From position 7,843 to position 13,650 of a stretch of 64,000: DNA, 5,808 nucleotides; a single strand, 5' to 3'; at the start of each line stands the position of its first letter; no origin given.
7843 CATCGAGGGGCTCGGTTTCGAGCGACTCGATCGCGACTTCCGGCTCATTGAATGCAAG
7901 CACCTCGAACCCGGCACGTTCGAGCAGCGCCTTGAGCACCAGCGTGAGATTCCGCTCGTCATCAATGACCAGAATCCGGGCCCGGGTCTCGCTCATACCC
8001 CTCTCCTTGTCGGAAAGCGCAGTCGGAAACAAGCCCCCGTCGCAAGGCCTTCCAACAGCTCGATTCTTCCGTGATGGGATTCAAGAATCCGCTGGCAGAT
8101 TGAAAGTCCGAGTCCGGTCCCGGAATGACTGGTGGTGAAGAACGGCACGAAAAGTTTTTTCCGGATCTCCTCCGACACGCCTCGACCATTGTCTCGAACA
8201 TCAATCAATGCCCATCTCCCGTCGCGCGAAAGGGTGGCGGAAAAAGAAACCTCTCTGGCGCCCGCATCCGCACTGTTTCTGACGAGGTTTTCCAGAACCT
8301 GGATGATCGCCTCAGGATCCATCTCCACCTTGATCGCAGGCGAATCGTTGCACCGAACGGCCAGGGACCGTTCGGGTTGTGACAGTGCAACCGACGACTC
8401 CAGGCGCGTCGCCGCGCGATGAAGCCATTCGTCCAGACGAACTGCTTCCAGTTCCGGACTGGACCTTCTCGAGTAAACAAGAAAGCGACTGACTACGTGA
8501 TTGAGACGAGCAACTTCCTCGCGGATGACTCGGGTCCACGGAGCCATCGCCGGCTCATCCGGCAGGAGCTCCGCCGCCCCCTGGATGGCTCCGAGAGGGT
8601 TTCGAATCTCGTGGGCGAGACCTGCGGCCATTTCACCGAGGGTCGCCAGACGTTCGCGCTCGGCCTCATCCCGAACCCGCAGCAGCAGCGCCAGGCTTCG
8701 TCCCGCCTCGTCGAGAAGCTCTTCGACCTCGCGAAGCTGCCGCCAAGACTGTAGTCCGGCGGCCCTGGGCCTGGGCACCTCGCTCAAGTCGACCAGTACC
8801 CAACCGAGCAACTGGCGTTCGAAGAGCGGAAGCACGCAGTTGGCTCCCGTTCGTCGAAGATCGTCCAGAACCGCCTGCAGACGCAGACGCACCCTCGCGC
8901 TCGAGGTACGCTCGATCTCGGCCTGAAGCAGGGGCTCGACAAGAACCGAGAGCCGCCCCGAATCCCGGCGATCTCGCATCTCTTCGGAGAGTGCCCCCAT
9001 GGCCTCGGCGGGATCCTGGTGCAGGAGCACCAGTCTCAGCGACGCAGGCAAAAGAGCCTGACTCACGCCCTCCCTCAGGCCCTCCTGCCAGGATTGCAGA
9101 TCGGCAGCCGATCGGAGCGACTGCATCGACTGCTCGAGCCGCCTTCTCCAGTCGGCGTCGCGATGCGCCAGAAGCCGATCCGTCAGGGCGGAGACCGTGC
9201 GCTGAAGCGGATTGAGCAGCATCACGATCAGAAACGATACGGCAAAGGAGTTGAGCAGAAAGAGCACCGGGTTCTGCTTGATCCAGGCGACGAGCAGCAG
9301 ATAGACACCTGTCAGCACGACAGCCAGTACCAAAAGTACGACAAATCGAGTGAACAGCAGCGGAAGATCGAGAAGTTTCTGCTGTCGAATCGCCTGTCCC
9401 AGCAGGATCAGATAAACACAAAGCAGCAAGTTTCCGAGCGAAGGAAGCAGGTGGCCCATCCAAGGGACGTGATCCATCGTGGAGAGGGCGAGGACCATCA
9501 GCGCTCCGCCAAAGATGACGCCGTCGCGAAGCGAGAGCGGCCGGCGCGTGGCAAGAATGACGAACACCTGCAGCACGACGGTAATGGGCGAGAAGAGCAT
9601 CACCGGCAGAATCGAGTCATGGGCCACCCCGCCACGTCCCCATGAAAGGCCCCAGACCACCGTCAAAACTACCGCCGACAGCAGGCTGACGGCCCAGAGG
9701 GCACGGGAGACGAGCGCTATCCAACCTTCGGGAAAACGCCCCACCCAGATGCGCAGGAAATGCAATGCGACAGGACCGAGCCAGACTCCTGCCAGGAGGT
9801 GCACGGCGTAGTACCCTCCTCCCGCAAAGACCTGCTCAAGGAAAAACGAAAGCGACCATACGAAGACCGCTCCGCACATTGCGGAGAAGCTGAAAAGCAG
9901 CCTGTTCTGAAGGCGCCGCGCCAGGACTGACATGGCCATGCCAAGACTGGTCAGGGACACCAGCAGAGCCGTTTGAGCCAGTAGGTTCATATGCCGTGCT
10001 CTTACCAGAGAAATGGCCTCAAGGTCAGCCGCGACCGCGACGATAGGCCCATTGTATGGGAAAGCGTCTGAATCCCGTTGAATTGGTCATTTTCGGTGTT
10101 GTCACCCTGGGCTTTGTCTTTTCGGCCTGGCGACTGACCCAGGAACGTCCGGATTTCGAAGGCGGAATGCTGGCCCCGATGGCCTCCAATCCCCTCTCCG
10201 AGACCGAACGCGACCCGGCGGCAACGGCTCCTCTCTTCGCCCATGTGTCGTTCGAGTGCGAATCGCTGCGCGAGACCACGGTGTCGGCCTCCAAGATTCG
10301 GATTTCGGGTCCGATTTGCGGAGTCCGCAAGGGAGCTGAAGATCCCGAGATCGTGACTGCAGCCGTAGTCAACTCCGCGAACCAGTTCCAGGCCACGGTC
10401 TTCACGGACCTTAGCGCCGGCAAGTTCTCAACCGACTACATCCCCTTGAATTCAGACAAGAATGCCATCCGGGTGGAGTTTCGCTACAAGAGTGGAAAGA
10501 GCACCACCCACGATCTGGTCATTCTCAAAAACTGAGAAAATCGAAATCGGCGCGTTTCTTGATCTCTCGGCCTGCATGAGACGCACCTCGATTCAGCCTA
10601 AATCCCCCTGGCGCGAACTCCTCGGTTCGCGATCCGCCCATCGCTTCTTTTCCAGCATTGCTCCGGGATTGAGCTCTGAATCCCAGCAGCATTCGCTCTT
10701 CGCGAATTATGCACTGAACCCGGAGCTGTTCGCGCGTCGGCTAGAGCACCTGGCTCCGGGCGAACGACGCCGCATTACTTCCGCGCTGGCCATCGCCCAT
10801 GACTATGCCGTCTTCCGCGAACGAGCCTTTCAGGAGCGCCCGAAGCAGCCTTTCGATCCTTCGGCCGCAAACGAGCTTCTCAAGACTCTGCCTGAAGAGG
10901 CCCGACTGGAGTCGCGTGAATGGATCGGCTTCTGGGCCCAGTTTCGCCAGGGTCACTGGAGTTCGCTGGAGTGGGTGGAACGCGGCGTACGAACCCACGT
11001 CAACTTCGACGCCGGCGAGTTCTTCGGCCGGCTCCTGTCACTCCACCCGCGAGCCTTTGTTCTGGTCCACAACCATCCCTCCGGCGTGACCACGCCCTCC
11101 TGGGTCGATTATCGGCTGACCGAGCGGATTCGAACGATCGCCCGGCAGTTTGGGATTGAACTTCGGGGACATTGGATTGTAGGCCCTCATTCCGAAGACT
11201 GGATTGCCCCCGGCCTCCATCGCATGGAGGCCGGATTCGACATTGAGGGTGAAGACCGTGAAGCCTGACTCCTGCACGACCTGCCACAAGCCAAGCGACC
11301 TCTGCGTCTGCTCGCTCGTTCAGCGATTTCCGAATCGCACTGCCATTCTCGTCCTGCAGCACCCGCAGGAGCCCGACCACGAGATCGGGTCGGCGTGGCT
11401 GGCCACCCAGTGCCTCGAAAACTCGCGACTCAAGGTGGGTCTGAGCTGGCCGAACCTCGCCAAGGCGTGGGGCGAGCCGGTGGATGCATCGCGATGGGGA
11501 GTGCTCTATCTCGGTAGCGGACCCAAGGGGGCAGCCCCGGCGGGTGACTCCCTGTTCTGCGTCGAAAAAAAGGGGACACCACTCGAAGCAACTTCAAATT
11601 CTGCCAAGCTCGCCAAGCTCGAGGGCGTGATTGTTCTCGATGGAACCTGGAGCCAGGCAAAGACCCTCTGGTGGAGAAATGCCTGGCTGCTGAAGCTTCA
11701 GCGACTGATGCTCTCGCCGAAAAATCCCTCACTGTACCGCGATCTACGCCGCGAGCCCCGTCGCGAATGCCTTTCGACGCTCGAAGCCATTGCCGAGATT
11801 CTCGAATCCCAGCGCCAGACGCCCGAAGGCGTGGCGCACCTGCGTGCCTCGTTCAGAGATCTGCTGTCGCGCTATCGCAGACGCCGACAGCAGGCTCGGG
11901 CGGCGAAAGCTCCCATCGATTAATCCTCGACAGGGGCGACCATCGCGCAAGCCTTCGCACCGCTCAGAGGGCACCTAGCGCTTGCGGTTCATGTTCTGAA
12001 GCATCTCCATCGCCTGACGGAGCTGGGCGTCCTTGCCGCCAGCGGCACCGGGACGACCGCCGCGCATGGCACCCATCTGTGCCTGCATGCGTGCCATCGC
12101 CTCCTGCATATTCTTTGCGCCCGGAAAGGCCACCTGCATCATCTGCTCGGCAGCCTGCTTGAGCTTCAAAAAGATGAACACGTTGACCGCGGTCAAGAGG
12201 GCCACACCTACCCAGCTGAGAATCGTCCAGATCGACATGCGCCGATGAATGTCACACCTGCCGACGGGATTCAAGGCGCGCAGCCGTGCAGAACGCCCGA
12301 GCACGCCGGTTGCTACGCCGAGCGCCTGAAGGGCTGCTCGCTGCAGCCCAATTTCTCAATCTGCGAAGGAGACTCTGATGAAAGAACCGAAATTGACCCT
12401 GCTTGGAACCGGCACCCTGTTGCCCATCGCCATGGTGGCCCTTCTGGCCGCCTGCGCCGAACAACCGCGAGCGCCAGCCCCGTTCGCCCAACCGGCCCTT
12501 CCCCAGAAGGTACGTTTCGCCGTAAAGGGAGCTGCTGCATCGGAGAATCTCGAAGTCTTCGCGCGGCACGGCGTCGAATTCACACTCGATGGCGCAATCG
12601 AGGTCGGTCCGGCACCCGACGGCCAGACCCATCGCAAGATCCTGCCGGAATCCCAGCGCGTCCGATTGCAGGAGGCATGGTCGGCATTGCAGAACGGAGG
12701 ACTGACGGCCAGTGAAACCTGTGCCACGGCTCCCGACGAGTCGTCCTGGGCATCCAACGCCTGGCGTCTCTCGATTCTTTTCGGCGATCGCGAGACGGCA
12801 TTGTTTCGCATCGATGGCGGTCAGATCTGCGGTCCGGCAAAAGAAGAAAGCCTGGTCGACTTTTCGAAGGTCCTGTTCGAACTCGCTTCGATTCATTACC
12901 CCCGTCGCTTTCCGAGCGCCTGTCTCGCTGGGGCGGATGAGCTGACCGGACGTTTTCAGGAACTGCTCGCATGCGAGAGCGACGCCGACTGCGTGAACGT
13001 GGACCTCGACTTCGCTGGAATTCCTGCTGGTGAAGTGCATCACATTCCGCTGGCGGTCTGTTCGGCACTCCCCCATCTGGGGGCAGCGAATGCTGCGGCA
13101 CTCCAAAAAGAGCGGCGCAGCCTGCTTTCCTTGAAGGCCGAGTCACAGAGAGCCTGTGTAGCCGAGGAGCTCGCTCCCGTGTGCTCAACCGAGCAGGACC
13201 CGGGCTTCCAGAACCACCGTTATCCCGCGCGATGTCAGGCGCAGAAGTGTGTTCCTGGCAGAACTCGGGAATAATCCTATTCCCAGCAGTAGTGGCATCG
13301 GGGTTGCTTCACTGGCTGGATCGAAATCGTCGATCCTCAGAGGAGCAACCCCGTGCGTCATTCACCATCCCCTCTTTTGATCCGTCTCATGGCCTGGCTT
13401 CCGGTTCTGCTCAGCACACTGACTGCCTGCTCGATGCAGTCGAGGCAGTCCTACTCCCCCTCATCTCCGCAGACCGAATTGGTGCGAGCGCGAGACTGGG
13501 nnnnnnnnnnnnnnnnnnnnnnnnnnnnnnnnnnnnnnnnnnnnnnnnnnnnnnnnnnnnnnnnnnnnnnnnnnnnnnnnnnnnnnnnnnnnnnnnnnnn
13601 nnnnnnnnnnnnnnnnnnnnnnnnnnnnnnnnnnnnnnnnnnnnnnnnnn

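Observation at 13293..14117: Strong sigma54 promoter drives a lipoprotein with an Asp/His-rich tail encoded by tandem 12-nt repeats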

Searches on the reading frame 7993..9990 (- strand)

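Call 8: search_protein_families(library=pfam, proteins=[window:7993-9990:-], max_evalue=0.01)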
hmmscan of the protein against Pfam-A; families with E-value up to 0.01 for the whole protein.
window:7993-9990:- (665 aa): 3 families
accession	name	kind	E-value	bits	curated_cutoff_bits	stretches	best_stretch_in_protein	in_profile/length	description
PF02518.31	HATPase_c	-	1e-22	81.1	26.4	1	558-662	2-110/111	Histidine kinase-, DNA gyrase B-, and HSP90-like ATPase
PF00512.31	HisKA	-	1.8e-13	50.8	26.9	1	451-510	2-64/66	His Kinase A (phospho-acceptor) domain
PF13589.12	HATPase_c_3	-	0.0014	19.1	25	1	565-609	6-50/137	Histidine kinase-, DNA gyrase B-, and HSP90-like ATPase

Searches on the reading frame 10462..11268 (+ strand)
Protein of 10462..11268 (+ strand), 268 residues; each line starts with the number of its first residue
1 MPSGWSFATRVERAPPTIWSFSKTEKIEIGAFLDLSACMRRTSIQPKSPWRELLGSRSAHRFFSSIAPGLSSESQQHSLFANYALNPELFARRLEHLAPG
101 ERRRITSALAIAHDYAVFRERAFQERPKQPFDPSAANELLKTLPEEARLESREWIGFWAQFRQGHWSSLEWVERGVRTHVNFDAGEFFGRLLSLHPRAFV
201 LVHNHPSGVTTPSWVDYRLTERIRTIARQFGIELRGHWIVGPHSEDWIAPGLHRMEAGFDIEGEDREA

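Call 9: search_protein_families(library=ncbifam, proteins=[window:10462-11268:+], max_evalue=0.01)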
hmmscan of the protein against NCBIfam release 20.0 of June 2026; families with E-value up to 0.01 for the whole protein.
window:10462-11268:+ (268 aa): 2 families
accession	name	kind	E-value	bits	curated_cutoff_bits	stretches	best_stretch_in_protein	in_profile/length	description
NF000642.1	PRK00024.1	equivalog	4.4e-13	49.4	180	1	121-243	79-201/212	RadC family protein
TIGR00608.1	radc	subfamily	1.5e-12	47.8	133.85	1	169-242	133-206/218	RadC family protein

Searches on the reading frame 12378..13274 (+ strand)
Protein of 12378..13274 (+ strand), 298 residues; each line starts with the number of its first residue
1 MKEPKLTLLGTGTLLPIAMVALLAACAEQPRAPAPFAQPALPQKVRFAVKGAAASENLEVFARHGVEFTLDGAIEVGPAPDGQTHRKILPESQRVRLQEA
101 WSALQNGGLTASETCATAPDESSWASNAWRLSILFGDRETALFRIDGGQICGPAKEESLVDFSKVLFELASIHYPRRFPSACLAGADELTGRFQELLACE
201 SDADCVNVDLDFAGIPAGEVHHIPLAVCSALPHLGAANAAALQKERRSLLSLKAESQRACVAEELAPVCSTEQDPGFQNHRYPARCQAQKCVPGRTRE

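Call 8: search_protein_families(library=pfam, proteins=[window:12378-13274:+], max_evalue=0.01)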
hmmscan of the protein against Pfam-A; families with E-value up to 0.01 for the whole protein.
window:12378-13274:+ (298 aa): 0 families

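Call 9: search_protein_families(library=ncbifam, proteins=[window:12378-13274:+], max_evalue=0.01)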
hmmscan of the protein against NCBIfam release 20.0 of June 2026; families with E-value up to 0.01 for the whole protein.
window:12378-13274:+ (298 aa): 0 families

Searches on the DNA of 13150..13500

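Call 63: search_rna_families(source=window, start=13150, end=13500, threshold=evalue, max_evalue=1)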
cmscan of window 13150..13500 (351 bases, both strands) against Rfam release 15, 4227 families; matches with E-value up to 1: 0.
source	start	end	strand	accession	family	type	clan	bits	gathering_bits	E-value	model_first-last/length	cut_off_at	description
